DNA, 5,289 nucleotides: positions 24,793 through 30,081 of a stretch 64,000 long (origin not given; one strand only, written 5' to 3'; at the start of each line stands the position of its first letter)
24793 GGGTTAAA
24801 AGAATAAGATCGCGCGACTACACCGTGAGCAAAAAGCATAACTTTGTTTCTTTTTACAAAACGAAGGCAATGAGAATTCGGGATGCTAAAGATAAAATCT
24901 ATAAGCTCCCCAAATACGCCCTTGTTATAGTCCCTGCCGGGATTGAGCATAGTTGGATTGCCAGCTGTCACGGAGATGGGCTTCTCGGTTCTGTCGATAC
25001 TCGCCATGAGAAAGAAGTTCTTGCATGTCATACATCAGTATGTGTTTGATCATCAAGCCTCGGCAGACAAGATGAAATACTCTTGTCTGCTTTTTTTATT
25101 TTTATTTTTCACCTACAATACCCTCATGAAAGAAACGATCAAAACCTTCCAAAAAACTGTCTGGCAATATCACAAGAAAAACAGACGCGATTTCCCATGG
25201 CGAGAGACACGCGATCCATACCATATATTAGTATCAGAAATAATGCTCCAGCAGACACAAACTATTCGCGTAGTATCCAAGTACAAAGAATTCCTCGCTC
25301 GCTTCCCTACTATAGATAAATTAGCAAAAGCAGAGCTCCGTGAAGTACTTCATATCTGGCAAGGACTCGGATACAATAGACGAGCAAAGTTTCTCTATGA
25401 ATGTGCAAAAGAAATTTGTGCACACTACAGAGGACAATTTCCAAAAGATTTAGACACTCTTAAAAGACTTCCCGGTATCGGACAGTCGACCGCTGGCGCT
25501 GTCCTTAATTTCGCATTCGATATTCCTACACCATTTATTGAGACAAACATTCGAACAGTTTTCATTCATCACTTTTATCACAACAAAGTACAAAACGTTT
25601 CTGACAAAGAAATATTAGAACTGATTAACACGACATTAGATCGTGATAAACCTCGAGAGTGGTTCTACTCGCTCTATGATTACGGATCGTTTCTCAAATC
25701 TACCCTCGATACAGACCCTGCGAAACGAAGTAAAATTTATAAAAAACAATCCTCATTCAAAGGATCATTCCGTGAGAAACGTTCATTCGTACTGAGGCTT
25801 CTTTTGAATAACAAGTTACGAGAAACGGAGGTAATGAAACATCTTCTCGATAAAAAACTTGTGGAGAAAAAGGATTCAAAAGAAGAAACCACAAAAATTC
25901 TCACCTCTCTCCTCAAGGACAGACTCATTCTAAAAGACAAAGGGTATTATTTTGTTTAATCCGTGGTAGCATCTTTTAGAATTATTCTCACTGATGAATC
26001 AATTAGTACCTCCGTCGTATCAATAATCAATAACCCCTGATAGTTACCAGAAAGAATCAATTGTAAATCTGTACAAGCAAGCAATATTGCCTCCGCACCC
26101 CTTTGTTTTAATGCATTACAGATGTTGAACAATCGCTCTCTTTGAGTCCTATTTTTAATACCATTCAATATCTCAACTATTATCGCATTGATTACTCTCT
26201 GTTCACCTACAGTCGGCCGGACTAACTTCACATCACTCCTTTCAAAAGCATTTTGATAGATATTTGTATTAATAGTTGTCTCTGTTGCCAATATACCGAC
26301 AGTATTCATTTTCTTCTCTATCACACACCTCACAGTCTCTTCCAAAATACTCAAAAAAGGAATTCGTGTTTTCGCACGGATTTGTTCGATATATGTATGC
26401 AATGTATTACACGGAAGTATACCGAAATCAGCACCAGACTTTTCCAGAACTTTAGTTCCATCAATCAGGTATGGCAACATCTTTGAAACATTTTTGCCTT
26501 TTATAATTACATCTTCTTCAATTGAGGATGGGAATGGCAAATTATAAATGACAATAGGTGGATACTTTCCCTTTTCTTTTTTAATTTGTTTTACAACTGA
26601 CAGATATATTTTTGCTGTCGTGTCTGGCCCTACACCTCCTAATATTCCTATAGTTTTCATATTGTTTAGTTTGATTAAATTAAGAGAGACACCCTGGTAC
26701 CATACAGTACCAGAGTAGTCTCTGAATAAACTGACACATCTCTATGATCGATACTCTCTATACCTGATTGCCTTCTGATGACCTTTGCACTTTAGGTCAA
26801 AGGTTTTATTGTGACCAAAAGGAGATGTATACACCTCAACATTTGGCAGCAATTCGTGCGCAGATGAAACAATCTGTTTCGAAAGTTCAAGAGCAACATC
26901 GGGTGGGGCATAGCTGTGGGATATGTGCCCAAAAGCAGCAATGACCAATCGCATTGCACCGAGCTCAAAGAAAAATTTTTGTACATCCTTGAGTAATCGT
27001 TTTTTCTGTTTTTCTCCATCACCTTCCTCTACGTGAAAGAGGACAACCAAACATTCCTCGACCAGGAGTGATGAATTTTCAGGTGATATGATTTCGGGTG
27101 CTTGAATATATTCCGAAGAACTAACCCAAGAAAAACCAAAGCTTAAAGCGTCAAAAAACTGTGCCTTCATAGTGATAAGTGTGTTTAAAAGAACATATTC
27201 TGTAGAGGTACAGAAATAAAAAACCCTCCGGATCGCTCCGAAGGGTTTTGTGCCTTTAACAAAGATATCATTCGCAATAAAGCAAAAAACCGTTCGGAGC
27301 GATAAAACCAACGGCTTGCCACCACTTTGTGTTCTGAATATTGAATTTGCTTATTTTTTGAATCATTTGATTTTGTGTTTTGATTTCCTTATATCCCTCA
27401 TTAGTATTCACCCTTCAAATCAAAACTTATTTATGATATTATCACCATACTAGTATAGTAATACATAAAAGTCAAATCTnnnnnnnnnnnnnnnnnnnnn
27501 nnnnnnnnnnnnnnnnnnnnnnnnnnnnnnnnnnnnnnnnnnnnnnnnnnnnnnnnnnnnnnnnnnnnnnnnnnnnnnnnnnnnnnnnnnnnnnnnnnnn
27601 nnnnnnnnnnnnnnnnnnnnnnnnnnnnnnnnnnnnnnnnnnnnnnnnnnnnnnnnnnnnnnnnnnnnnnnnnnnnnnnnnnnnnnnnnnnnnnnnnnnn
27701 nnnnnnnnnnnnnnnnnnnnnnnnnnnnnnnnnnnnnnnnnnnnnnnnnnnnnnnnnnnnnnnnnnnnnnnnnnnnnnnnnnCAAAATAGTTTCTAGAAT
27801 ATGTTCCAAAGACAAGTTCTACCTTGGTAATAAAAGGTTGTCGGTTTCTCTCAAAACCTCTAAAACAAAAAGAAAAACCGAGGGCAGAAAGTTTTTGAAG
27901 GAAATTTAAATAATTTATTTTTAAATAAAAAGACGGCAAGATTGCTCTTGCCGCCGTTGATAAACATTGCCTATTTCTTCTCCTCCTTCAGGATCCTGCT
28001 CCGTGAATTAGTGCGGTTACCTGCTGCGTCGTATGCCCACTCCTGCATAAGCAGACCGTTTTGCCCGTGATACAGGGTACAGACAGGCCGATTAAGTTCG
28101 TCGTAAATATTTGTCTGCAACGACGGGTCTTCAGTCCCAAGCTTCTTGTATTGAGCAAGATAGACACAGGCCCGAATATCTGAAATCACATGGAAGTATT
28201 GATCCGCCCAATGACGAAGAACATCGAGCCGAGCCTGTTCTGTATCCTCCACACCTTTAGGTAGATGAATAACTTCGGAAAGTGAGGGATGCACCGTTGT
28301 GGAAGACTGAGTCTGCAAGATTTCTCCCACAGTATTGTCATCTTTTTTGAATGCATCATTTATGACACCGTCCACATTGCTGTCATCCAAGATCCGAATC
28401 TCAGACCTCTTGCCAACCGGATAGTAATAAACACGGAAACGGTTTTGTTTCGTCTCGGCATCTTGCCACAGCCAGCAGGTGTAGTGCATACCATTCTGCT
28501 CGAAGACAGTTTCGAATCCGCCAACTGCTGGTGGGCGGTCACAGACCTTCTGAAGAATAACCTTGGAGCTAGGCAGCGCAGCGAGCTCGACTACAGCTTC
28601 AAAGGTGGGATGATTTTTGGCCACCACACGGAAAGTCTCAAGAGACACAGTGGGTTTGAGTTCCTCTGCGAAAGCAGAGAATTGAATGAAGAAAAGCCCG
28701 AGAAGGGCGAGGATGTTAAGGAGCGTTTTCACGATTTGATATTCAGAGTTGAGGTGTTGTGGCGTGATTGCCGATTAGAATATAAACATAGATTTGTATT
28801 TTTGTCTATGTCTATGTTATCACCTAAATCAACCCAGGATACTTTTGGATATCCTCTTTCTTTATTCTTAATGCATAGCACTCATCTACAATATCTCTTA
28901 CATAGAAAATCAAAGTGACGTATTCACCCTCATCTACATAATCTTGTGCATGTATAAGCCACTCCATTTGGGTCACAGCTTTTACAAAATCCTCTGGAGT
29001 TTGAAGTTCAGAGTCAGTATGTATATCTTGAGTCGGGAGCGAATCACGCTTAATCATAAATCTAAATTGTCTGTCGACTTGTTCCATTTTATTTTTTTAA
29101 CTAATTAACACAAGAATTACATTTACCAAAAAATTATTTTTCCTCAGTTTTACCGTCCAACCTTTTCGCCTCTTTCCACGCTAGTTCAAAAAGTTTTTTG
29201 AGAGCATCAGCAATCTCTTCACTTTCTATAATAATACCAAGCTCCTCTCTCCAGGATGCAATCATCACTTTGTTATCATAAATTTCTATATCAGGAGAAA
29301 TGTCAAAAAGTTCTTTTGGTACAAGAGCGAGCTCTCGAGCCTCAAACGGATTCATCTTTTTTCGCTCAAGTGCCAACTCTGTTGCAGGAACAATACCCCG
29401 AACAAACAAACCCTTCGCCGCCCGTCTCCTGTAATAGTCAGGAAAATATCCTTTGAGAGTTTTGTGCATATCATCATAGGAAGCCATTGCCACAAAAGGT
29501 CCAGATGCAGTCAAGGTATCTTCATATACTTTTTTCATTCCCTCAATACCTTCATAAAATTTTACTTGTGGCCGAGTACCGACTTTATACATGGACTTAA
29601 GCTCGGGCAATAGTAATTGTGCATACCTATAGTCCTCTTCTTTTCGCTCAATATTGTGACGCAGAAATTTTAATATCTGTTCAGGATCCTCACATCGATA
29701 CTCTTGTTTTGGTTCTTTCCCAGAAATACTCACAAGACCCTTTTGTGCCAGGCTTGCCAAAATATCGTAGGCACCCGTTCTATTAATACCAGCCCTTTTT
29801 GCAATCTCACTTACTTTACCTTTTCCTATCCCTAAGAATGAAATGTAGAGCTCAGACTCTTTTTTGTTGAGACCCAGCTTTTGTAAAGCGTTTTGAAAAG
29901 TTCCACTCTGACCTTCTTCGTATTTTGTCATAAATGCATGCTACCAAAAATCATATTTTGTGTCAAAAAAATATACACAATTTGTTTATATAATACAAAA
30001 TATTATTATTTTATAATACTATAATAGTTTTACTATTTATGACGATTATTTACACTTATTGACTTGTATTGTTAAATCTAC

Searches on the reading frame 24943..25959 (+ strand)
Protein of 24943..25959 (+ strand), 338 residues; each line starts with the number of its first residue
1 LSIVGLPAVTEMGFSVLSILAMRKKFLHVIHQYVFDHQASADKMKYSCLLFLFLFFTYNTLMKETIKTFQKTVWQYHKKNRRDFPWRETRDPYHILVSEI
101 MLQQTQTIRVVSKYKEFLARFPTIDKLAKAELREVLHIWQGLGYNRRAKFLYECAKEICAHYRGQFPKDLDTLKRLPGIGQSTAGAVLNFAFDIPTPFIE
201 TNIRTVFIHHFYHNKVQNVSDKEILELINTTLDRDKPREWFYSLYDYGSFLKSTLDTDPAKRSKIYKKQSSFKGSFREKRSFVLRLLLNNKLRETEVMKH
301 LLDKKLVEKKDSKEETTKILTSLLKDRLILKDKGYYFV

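Call 45: search_protein_families(library=pfam, proteins=[window:24943-25959:+], max_evalue=0.00001)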
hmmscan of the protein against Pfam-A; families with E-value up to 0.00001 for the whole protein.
window:24943-25959:+ (338 aa): 2 families
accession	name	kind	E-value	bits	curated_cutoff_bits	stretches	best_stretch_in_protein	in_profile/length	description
PF00730.31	HhH-GPD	-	2.4e-16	60.4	26.2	1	97-216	1-92/108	HhH-GPD superfamily base excision DNA repair protein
PF00633.29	HHH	-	2.4e-06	27.5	24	1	162-190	2-30/30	Helix-hairpin-helix motif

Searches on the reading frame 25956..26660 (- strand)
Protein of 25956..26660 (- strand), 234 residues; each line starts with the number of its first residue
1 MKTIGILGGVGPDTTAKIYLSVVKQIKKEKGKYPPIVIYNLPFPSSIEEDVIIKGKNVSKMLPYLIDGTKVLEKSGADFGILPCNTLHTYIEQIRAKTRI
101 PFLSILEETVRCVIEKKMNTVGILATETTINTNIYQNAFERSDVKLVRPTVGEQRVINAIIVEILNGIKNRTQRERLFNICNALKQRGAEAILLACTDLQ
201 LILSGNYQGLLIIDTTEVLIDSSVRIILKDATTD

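Call 47: search_protein_families(library=pfam, proteins=[window:25956-26660:-], max_evalue=0.00001)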
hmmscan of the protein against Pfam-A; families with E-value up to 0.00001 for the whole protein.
window:25956-26660:- (234 aa): 1 family
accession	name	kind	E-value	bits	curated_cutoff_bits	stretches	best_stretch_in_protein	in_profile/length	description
PF01177.27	Asp_Glu_race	-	6.2e-38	131.1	31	1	7-220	1-208/211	Asp/Glu/Hydantoin racemase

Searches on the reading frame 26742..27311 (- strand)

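Call 47: search_protein_families(library=pfam, proteins=[window:26742-27311:-], max_evalue=0.00001)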
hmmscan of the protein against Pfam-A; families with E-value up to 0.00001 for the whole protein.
window:26742-27311:- (189 aa): 1 family
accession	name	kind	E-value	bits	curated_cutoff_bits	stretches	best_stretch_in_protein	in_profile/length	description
PF08915.16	tRNA-Thr_ED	-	3.8e-20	72.8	30.2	1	60-182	11-132/137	Archaea-specific editing domain of threonyl-tRNA synthetase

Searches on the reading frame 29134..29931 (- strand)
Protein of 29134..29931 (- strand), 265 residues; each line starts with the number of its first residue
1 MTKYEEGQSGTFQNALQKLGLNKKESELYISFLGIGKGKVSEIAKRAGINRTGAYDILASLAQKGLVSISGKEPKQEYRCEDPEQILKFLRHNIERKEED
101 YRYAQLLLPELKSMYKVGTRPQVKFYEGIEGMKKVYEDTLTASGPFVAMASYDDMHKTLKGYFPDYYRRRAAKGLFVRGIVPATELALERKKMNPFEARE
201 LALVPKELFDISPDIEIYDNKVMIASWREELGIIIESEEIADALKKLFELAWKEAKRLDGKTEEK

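Call 47: search_protein_families(library=pfam, proteins=[window:29134-29931:-], max_evalue=0.00001)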
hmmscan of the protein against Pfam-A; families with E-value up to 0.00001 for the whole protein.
window:29134-29931:- (265 aa): 1 family
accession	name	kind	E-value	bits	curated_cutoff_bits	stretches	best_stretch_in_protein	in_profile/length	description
PF01978.25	TrmB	-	2.9e-15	56.3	25.6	1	16-84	1-68/68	Sugar-specific transcriptional regulator TrmB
